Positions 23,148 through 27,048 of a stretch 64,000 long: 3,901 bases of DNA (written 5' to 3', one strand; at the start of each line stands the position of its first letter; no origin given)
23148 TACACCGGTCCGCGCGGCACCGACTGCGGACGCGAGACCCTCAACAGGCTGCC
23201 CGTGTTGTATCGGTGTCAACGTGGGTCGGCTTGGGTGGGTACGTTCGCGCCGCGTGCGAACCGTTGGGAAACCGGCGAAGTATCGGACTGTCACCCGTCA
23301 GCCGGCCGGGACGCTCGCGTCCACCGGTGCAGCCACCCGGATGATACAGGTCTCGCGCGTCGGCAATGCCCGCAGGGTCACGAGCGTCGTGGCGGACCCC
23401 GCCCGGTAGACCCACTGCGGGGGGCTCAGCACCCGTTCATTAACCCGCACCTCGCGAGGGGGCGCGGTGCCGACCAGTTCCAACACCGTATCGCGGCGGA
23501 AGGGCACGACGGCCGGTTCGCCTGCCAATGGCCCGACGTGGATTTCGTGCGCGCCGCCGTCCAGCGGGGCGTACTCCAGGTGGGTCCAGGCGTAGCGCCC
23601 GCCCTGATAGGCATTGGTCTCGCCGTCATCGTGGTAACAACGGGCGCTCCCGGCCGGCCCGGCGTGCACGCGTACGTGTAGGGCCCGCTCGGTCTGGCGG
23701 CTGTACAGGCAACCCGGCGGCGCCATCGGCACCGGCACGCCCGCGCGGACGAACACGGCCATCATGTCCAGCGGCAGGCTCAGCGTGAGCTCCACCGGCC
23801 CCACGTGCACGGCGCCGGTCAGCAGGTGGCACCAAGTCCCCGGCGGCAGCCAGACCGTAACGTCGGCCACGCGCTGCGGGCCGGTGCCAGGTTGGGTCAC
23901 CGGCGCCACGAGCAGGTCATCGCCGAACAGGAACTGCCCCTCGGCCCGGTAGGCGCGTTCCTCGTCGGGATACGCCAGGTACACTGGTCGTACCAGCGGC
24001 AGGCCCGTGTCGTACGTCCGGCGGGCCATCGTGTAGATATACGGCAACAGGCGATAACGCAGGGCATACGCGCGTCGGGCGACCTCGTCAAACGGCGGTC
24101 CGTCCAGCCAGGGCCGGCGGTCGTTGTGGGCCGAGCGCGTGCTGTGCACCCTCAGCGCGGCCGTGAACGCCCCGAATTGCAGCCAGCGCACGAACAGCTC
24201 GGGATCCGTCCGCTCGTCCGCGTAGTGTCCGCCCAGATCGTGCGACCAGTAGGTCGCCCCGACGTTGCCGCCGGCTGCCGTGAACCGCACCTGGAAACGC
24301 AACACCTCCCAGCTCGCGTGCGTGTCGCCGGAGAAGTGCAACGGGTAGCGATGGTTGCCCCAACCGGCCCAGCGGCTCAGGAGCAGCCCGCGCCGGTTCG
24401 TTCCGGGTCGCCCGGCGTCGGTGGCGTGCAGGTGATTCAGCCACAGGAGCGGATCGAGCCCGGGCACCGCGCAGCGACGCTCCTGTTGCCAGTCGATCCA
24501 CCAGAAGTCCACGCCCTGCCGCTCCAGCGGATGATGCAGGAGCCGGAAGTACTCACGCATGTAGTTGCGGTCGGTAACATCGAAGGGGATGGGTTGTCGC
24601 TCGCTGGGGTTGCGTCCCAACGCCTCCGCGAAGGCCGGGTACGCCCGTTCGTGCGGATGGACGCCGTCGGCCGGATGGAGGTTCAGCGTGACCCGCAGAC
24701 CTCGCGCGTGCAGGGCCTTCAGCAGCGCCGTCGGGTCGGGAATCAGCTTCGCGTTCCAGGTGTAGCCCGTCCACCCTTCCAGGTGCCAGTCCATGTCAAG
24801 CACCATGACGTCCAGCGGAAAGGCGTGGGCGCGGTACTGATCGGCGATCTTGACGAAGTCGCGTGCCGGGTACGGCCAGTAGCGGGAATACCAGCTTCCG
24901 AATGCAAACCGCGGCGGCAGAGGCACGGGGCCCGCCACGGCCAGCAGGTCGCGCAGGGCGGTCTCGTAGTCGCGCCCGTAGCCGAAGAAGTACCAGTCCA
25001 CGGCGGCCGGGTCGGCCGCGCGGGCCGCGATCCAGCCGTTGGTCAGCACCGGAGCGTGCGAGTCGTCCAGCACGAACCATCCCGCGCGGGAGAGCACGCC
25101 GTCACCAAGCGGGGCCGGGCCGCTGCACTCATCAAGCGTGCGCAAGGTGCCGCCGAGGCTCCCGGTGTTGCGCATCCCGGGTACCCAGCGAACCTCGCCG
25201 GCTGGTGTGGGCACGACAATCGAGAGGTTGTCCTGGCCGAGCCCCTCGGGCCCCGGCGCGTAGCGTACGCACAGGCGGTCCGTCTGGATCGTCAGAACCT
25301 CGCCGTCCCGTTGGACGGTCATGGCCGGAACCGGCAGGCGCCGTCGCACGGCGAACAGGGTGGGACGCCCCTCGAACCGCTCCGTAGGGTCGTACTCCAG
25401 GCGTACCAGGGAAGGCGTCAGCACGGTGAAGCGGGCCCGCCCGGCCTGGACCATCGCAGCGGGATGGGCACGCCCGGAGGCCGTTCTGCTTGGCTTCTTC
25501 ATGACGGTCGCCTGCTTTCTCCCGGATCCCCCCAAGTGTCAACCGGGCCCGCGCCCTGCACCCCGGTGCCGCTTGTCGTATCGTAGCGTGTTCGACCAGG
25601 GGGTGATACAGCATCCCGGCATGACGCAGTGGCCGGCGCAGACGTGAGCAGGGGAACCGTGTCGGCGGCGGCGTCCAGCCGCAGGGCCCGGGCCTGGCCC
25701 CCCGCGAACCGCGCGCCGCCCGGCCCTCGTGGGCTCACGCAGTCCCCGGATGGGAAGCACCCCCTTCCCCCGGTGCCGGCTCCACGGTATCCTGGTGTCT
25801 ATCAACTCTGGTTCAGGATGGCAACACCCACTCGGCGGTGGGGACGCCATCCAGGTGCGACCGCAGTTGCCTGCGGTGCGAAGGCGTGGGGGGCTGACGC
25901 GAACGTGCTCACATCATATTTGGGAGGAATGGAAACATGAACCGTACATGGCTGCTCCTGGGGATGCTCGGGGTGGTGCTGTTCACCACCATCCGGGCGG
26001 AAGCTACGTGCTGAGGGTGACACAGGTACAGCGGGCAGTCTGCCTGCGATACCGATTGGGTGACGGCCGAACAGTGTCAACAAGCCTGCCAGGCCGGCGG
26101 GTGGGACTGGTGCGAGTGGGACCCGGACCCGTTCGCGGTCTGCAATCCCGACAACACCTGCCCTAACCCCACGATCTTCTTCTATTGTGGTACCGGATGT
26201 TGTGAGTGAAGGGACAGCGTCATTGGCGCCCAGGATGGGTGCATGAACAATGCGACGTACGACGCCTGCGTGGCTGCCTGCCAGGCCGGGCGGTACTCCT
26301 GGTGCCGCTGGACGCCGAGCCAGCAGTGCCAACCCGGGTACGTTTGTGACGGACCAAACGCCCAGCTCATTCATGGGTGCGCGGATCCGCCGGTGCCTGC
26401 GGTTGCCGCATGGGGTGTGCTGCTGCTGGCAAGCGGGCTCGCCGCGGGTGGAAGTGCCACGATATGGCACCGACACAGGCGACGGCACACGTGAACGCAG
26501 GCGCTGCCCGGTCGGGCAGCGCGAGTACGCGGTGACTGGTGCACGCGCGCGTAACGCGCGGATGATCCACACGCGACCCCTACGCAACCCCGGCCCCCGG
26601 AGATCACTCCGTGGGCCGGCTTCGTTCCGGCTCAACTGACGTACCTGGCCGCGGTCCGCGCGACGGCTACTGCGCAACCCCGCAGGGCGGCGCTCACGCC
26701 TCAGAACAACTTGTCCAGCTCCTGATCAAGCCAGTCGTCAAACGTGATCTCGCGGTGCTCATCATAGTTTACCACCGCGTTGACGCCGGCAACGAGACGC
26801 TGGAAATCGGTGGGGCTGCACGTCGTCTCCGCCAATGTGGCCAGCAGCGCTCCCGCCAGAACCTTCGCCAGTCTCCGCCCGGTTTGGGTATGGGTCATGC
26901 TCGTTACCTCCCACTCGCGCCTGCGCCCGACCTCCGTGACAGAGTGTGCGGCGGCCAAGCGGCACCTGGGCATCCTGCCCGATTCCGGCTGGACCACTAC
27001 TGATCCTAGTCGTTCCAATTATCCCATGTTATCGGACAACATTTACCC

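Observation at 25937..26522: Secreted Cys-rich protein whose frame continues through three in-frame TGA codons (multi-selenocysteine or recoding candidate)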

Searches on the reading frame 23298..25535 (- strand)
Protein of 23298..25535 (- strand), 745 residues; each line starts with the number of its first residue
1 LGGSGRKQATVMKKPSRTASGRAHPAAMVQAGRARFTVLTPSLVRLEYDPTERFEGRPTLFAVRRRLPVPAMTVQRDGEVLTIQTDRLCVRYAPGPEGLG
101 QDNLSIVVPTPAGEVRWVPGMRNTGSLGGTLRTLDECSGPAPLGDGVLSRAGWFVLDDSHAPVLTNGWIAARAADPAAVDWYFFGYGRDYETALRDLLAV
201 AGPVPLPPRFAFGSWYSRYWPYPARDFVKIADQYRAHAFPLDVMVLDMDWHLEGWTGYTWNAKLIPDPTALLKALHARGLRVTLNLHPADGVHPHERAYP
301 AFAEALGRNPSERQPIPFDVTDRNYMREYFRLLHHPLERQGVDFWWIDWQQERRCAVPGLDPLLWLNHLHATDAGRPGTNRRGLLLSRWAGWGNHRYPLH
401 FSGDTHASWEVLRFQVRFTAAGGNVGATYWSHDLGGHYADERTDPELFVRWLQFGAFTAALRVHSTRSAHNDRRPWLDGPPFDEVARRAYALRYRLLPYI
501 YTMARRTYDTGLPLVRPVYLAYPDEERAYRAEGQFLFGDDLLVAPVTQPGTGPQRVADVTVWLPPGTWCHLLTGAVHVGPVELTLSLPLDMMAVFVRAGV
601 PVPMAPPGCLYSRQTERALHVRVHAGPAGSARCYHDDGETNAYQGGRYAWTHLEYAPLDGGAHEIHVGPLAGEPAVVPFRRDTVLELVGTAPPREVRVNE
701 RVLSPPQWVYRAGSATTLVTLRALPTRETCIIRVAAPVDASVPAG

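Call 9: search_protein_families(library=pfam, max_evalue=1, proteins=[window:23298-25535:-])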
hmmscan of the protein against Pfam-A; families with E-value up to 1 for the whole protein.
window:23298-25535:- (745 aa): 3 families
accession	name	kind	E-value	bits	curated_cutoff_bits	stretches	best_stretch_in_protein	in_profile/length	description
PF01055.32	Glyco_hydro_31_2nd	-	1.8e-63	215.3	23.5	1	205-503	2-328/328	Glycosyl hydrolases family 31 TIM-barrel domain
PF21365.3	Glyco_hydro_31_3rd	-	7.6e-20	71.6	24.4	1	511-599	1-84/87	Glycosyl hydrolase family 31 C-terminal domain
PF17137.9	DUF5110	-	1.7e-09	38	27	1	619-689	2-70/71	Domain of unknown function (DUF5110)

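Call 14: find_related_loci(query=window:23298-25499:-, collection=genome_contigs, flank=10000)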
Query window:23298-25499:- (733 aa) in genome_contigs; peptide patterns used: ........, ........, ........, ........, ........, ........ (x = any residue, [..] = any of these).
599 stretches matched a pattern (row limit reached: there are more); 595 encode a relative of the query (tblastn E <= 1e-3); the best 80 are kept; 80 distinct loci.
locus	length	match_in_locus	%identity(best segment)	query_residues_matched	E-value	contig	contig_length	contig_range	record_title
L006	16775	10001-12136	56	11-722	0e+0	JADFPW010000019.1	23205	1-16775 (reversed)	MAG: Planctomycetota bacterium isolate B76T1L10 B76T1L10_NODE2898, whole genome shotgun sequence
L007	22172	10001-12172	46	11-718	0e+0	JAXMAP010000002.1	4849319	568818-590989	MAG: Phycisphaerae bacterium isolate STL-PLA13 C1.27.fa-2, whole genome shotgun sequence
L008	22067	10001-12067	47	3-687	0e+0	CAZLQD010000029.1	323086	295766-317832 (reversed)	MAG TPA_asm: uncultured Planctomycetia bacterium isolate binchicken_co219_205 genome assembly, contig: k141_1617013, who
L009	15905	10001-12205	45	11-722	0e+0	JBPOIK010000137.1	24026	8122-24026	MAG: Planctomycetota bacterium isolate MAG_549 c_000000542760, whole genome shotgun sequence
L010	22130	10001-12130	45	10-709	0e+0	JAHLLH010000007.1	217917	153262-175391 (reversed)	MAG: bacterium isolate MAG26 NODE_235_length_217917_cov_317.550780, whole genome shotgun sequence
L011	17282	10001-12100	45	15-722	0e+0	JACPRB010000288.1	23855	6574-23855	MAG: Planctomycetota bacterium isolate NC_groundwater_668_Ag_B-0.1um_65_30 B_1_S1_Biohub_coassembly_k141_4578829, whole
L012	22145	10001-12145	48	11-716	0e+0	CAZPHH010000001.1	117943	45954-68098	MAG TPA_asm: uncultured Phycisphaeraceae bacterium isolate SRP241326_co4_311 genome assembly, contig: NODE_249_length_11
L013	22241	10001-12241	44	11-732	0e+0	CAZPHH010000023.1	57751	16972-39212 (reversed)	MAG TPA_asm: uncultured Phycisphaeraceae bacterium isolate SRP241326_co4_311 genome assembly, contig: NODE_873_length_57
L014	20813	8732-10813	47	11-709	0e+0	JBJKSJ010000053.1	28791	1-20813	MAG: Ktedonobacterales bacterium isolate Bin_8 S1Ck127_3691480_flag_0_multi_7.5387_len_28791, whole genome shotgun seque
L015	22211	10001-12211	45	11-733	0e+0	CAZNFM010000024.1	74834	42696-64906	MAG TPA_asm: uncultured Planctomycetaceae bacterium isolate SRP278314_co1_347 genome assembly, contig: NODE_449_length_7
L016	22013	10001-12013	43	17-689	0e+0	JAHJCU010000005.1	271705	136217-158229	MAG: Candidatus Omnitrophota bacterium isolate Modern_marine.mb.319 Modern_marine.mb.319_k141_595170, whole genome shotg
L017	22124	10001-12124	46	11-722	0e+0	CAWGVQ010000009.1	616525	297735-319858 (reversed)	MAG: uncultured Chloroflexia bacterium isolate MFD02579.bin.2.68 genome assembly, contig: contig_15836, whole genome sho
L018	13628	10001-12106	45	17-724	0e+0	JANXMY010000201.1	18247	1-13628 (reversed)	MAG: Armatimonadetes bacterium isolate 338R_concoct_76 338R_k141_157752, whole genome shotgun sequence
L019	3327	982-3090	45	17-724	0e+0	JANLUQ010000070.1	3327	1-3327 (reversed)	MAG: Armatimonadota bacterium isolate OTE_21_metabat_78 OTE_21_k141_2830893, whole genome shotgun sequence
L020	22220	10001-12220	41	11-731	0e+0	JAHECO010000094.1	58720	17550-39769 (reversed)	MAG: Candidatus Kryptoniota bacterium isolate Ww171 NODE_748_length_58720_cov_4.484957, whole genome shotgun sequence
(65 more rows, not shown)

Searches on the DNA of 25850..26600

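Call 45: search_rna_families(source=window, start=25850, end=26600, threshold=evalue, max_evalue=10)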
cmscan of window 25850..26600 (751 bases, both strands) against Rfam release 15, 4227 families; matches with E-value up to 10: 0.
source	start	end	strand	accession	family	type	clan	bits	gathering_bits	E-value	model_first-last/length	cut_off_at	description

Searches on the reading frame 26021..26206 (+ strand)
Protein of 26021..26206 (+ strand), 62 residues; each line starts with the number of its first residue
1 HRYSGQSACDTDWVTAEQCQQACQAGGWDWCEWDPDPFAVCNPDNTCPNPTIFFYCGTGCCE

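Call 20: find_related_loci(query=A1, collection=metagenome_contigs, flank=6000)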
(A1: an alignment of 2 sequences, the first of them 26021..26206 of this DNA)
Query A1 (62 aa) in metagenome_contigs; peptide patterns used: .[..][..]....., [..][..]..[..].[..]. (x = any residue, [..] = any of these).
591 stretches matched a pattern, but none encodes a relative of the query by tblastn (E <= 1e-3).

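Call 22: search_protein_representatives(alignment_id=A1)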
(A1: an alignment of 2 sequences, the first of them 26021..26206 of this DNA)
Query: 2 sequences, 66 profile positions. Proteins with E-value up to 0.001 (for the whole library): 9; up to 1e-10: 4; up to 1e-30: 0. The best 9 are listed.
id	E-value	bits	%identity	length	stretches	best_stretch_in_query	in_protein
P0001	5.4e-23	96.9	-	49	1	17-66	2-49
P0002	6.7e-23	96.6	-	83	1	12-64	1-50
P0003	2.2e-22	94.9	-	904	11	3-40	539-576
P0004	1.3e-12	63.7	-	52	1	12-66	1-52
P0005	2.6e-10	56.2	-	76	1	18-66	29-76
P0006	3.1e-09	52.8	-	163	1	12-63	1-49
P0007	7.7e-08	48.3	-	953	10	22-53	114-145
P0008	3.8e-07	46.1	-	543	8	3-29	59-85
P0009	7.4e-05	38.8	-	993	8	18-45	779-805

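Call 24: find_encoding_contigs(protein=P0005, flank=6000, max_places=8)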
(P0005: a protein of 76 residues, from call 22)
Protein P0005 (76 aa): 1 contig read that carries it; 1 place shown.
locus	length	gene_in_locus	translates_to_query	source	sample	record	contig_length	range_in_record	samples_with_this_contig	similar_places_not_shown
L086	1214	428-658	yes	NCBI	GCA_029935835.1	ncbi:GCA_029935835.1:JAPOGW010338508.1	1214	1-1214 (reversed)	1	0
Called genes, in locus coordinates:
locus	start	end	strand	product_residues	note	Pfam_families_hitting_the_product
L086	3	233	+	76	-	?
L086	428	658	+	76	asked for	-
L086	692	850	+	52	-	-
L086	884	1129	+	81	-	PF18203:IPTL-CTERM (weak)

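Call 25: find_encoding_contigs(protein=P0006, flank=6000, max_places=8)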
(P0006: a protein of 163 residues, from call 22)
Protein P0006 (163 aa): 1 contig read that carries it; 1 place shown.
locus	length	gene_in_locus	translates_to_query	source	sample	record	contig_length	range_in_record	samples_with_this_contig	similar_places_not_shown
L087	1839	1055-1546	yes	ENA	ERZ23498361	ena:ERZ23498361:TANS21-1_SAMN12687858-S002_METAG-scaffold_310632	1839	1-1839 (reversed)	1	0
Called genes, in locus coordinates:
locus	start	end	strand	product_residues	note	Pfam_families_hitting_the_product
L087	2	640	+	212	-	?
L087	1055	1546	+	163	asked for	-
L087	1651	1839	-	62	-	?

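Call 26: find_encoding_contigs(protein=P0004, flank=6000, max_places=8)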
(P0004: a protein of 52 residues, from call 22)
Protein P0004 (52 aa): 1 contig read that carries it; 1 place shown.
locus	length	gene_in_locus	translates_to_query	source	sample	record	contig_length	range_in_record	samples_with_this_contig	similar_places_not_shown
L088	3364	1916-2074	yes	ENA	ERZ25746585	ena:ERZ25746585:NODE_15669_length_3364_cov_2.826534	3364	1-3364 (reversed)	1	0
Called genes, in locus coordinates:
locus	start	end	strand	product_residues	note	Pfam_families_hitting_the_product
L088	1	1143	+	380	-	?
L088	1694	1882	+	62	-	-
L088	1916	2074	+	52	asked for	-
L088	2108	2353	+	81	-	PF18203:IPTL-CTERM (weak)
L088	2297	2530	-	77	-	-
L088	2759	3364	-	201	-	?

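Call 36: find_homologous_proteins(query=A2, max_evalue=0.001)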
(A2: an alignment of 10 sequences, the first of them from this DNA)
Query A2 (10 sequences) (62 aa, profile of the alignment): 7 proteins with E <= 0.001 among 13 candidates.
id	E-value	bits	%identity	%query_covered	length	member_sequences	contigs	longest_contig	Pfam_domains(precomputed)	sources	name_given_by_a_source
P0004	1.1e-19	88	40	73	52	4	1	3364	-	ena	-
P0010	1.3e-17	82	73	98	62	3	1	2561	-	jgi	-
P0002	6.5e-17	79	36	71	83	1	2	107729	-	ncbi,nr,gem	ncbi:MAG TPA: hypothetical protein PKK06_08570 [Phycisphaerae bacterium]|nr:hypothetical protein [Ph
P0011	1.5e-16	78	44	40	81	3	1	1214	PF18203.7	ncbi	-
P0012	8.7e-16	76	33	77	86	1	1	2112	PF18203.7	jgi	jgi:hypothetical protein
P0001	2.1e-14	71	98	79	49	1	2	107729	-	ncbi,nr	ncbi:MAG TPA: hypothetical protein PKK06_08575 [Phycisphaerae bacterium]|nr:hypothetical protein [Ph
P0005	2.8e-14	71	64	74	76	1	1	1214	-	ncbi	-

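Call 37: find_encoding_contigs(protein=P0010, flank=6000, max_places=6)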
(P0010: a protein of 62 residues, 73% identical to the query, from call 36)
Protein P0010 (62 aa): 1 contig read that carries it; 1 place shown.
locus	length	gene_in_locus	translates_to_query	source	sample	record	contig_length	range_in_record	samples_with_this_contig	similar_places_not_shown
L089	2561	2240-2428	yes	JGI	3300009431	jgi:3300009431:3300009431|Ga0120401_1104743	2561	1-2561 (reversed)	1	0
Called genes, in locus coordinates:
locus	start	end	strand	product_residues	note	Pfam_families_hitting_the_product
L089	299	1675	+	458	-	PF07690:MFS_1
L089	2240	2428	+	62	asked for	-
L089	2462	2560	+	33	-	?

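Call 38: find_encoding_contigs(protein=P0012, flank=6000, max_places=6)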
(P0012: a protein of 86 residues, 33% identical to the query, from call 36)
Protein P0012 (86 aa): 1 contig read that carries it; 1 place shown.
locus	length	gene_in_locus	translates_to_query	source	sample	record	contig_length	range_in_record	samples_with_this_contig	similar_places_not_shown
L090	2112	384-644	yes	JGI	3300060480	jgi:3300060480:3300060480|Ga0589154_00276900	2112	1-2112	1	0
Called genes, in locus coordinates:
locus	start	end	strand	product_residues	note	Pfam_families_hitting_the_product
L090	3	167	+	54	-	?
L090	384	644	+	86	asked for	PF18203:IPTL-CTERM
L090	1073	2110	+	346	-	?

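Call 39: find_encoding_contigs(protein=P0002, flank=10000, max_places=6)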
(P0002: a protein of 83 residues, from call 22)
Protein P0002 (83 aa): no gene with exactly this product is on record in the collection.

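Call 69: predict_structure(alignment_id=A4)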
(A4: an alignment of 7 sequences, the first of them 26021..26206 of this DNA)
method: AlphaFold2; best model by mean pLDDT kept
length: 62 residues; sequences in the alignment: 7
mean_pLDDT: 67.7   pTM: 0.52
mean pLDDT of the five models: 67.7, 61.7, 61.7, 58.5, 38.7
residues with pLDDT >= 90: 0; 70-90: 37; 50-70: 17; < 50: 8
segments of 3 or more residues with pLDDT < 50: 1-4, 59-62
pLDDT, mean of each block of 10 residues (from residue 1): 53 69 73 77 76 65 39
secondary structure, 60 per line:
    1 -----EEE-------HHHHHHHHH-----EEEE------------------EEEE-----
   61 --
elements in order: E6-8 H16-24 E30-33 E52-55

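Call 73: fold_search(model_id=the predicted structure, library=pdb)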
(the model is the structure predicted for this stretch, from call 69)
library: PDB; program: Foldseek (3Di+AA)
matches with E <= 10: 99; with E <= 0.001: 0
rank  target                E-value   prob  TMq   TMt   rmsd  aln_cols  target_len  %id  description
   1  1u7z_B                1.8e+00  0.15  0.39  0.14   3.8        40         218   18  Phosphopantothenoylcysteine synthetase from E. coli, 4'-phosphopantothenoyl-CMP complex (released 2004-11-30)
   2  1qya_B                2.2e+00  0.08  0.33  0.09   6.9        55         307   14  CRYSTAL STRUCTURE OF E. COLI PROTEIN YDDE (released 2004-06-08)
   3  3kfu_D                2.5e+00  0.06  0.32  0.10   6.3        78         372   12  Crystal structure of the transamidosome (released 2010-08-25)
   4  3usb_A                2.9e+00  0.10  0.37  0.08   3.8        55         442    4  Crystal Structure of Bacillus anthracis Inosine Monophosphate Dehydrogenase in the complex with IMP (released 2011-12-07)
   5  6jl8_A                2.9e+00  0.09  0.35  0.07   4.3        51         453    6  Crystal structure of GMP reductase C318A from Trypanosoma brucei (released 2020-03-04)
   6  3kfu_B                3.1e+00  0.06  0.32  0.10   6.3        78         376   12  Crystal structure of the transamidosome (released 2010-08-25)
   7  3kfu_C                3.1e+00  0.06  0.32  0.10   6.3        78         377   12  Crystal structure of the transamidosome (released 2010-08-25)
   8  1u7z_C                3.3e+00  0.09  0.34  0.12   4.3        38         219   21  Phosphopantothenoylcysteine synthetase from E. coli, 4'-phosphopantothenoyl-CMP complex (released 2004-11-30)
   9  3edn_A                3.5e+00  0.08  0.35  0.10   3.7        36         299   19  Crystal structure of the Bacillus anthracis phenazine biosynthesis protein, PhzF family (released 2008-10-07)
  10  8qz0_R                3.5e+00  0.06  0.27  0.07   4.0        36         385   14  SWR1-hexasome-dimer complex (released 2024-10-02)
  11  7pmz_A                3.8e+00  0.08  0.37  0.08   3.9        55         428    2  Crystal structure of Streptomyces coelicolor guaB (IMP dehydrogenase) bound to ATP and ppGpp at 2.0 A resolution (released 2022-05-11)
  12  9a6q_A                3.8e+00  0.07  0.33  0.06   3.6        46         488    9  Integrative model of IMDH-CODY by crosslinking MS and deep learning (released 2024-09-18)
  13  1u7w_B                4.0e+00  0.10  0.35  0.13   3.1        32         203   22  Phosphopantothenoylcysteine synthetase from E. coli, CTP-complex (released 2004-11-30)
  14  6udo_A                4.3e+00  0.09  0.40  0.07   3.4        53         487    9  Human IMPDH2 treated with ATP, IMP, and 20 mM GTP. Fully compressed filament segment reconstruction. (released 2020-03-25)
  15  4paf                  4.3e+00  0.08  0.26  0.06   1.7        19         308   26  CRYSTAL STRUCTURE OF A TRAP PERIPLASMIC SOLUTE BINDING PROTEIN FROM RUEGERIA POMEROYI DSS-3 (SPO1773, TARGET EFI-510260) (released 2014-05-07)
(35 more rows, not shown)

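Call 82: search_protein_families(library=pfam, max_evalue=0.001, proteins=[L088:1-1143:+, L088:2759-3364:-, L088:2297-2530:-, L087:2-640:+, L087:1651-1839:-, L090:1073-2110:+, L086:3-233:+, L089:299-1675:+])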
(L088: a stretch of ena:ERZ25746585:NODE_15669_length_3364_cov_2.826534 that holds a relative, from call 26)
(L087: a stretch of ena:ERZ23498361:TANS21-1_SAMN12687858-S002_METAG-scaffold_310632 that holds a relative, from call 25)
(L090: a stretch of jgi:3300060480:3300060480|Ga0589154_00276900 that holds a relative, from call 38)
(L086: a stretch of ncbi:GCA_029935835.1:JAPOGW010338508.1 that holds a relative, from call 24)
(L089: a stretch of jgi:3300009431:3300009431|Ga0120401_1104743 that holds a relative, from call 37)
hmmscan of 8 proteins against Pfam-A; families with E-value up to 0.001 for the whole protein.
L088:1-1143:+ (380 aa): 1 family
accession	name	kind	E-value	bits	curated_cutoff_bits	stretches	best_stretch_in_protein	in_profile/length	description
PF07690.21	MFS_1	-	2.8e-31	109.2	33.4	2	2-315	67-347/347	Major Facilitator Superfamily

L088:2759-3364:- (201 aa): 0 families

L088:2297-2530:- (77 aa): 0 families

L087:2-640:+ (212 aa): 1 family
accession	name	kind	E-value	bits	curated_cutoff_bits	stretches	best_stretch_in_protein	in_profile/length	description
PF18203.6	IPTL-CTERM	-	0.00077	19.7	20.8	0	103-117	3-17/28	IPTL-CTERM motif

L087:1651-1839:- (62 aa): 0 families

L090:1073-2110:+ (346 aa): 1 family
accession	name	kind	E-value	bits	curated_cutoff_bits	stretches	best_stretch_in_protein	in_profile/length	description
PF02219.23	MTHFR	-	3.8e-97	325.5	24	1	52-335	3-286/287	Methylenetetrahydrofolate reductase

L086:3-233:+ (76 aa): 0 families

L089:299-1675:+ (458 aa): 1 family
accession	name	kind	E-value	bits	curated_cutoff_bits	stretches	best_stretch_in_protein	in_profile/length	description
PF07690.21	MFS_1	-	1.4e-36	126.5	33.4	2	37-390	28-347/347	Major Facilitator Superfamily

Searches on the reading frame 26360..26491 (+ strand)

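Call 15: search_protein_families(library=ncbifam, max_evalue=10, proteins=[window:26360-26491:+])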
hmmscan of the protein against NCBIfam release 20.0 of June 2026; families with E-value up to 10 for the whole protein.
seq(44 aa): 0 families

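Call 53: search_protein_families(library=pfam, max_evalue=1, proteins=[window:26372-26491:+])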
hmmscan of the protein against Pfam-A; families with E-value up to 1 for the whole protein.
seq(40 aa): 1 family
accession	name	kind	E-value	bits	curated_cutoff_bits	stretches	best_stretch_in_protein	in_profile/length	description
PF19865.4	DUF6338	-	0.023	14.7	26.5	1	5-39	78-112/205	Family of unknown function (DUF6338)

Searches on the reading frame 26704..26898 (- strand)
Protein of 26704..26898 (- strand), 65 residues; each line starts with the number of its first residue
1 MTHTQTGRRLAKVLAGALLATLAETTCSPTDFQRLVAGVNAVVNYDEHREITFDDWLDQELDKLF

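Call 15: search_protein_families(library=ncbifam, max_evalue=10, proteins=[window:26704-26898:-])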
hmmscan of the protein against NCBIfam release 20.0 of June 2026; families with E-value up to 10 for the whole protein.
seq(65 aa): 2 families
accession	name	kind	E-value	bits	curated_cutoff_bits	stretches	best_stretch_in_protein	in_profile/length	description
NF041227.1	BagG_FevA2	exception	0.0098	14.5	850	1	3-46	400-442/455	bagremycin/ferroverdin biosynthesis FAD-dependent oxygenase BagG/FevA2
NF041226.1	BagK_FevA1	equivalog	0.015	13.7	800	1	1-37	394-430/453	bagremycin/ferroverdin biosynthesis FAD-dependent oxygenase BagK/FevA1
